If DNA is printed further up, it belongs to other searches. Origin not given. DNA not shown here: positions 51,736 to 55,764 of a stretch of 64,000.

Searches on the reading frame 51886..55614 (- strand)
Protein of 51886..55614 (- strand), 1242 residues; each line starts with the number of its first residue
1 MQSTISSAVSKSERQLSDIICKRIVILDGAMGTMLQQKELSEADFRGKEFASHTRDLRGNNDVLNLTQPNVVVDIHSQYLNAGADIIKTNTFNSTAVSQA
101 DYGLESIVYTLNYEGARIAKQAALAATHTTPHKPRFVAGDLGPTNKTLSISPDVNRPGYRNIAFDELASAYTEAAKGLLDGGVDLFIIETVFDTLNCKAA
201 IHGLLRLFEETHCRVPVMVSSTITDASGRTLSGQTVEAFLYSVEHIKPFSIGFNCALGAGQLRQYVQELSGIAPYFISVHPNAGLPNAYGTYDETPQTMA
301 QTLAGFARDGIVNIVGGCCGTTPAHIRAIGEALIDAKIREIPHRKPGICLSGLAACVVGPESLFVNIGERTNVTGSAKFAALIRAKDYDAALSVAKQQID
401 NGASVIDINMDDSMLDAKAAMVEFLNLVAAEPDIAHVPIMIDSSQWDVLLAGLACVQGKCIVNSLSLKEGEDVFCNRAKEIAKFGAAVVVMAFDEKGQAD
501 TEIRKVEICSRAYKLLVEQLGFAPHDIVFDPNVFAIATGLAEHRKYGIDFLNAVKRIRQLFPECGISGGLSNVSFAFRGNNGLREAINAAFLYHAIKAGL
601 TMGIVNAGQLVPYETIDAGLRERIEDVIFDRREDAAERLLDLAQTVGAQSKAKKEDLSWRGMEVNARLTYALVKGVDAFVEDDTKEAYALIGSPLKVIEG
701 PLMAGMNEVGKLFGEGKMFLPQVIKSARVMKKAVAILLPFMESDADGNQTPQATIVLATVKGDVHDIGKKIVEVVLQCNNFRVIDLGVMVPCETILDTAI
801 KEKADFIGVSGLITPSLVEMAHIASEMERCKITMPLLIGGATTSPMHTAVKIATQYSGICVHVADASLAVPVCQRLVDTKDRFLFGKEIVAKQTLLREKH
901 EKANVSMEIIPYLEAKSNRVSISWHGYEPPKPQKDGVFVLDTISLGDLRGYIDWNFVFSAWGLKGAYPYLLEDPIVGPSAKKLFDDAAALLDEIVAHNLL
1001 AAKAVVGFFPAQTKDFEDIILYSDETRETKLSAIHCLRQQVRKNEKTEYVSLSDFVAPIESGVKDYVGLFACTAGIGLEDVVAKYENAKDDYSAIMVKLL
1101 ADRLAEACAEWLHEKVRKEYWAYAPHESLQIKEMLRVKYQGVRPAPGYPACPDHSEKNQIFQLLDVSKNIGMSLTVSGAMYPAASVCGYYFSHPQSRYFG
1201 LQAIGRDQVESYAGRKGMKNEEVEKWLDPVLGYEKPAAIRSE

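Call 6: search_protein_families(library=ncbifam, proteins=[window:51886-55614:-], max_evalue=1e-10)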
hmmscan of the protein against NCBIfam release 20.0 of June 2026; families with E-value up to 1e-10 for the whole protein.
window:51886-55614:- (1242 aa): 14 families
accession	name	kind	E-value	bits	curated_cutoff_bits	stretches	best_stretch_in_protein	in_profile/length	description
NF007024.0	PRK09490.1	equivalog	0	1914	1497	1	9-1235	5-1233/1234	methionine synthase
TIGR02082.1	metH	equivalog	0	1627.1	1010.85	1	22-1200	3-1181/1182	methionine synthase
NF006396.0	PRK08645.1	equivalog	3e-56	190.8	453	1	15-337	3-288/611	bifunctional homocysteine S-methyltransferase/methylenetetrahydrofolate reductase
TIGR02370.1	pyl_corrinoid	subfamily_domain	4.5e-37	127.3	215.3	1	668-844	2-178/197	methyltransferase cognate corrinoid protein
NF005719.0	PRK07535.1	domain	3.6e-36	124.7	259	1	365-609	2-231/268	methyltetrahydrofolate:corrinoid/iron-sulfur protein methyltransferase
NF005718.0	PRK07534.1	equivalog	1.4e-35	123.2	338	1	60-338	36-299/337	betaine--homocysteine S-methyltransferase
NF041607.1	dimeth_corrin_MtbC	equivalog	1.1e-31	110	350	1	694-843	26-175/203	dimethylamine corrinoid protein MtbC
NF047996.1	corrin_MtgC_2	exception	2.6e-27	95.7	370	1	671-841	11-180/212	glycine betaine-specific corrinoid protein MtgC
NF040655.1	MtaC_Meth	equivalog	4.8e-27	94.6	420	1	685-843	56-210/253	methanol--corrinoid protein MtaC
NF007020.0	PRK09485.1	equivalog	4.6e-26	91.6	215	1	22-333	11-303/306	homocysteine S-methyltransferase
NF040669.1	MtaC2_Meth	equivalog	6.7e-25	87.9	450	1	668-841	46-216/267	methanol--corrinoid protein MtaC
NF047995.1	corrinoid_MtgC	exception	3.5e-24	85.5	310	1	666-849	6-191/215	glycine betaine-specific corrinoid protein MtgC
NF040758.1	CODH_ACS_meth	exception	4.3e-19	68.9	370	1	364-616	4-242/261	carbon monoxide dehydrogenase/acetyl-CoA synthase methytransferase subunit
NF002612.0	PRK02261.1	equivalog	1.4e-12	47.3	110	1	752-855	3-107/148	methylaspartate mutase subunit S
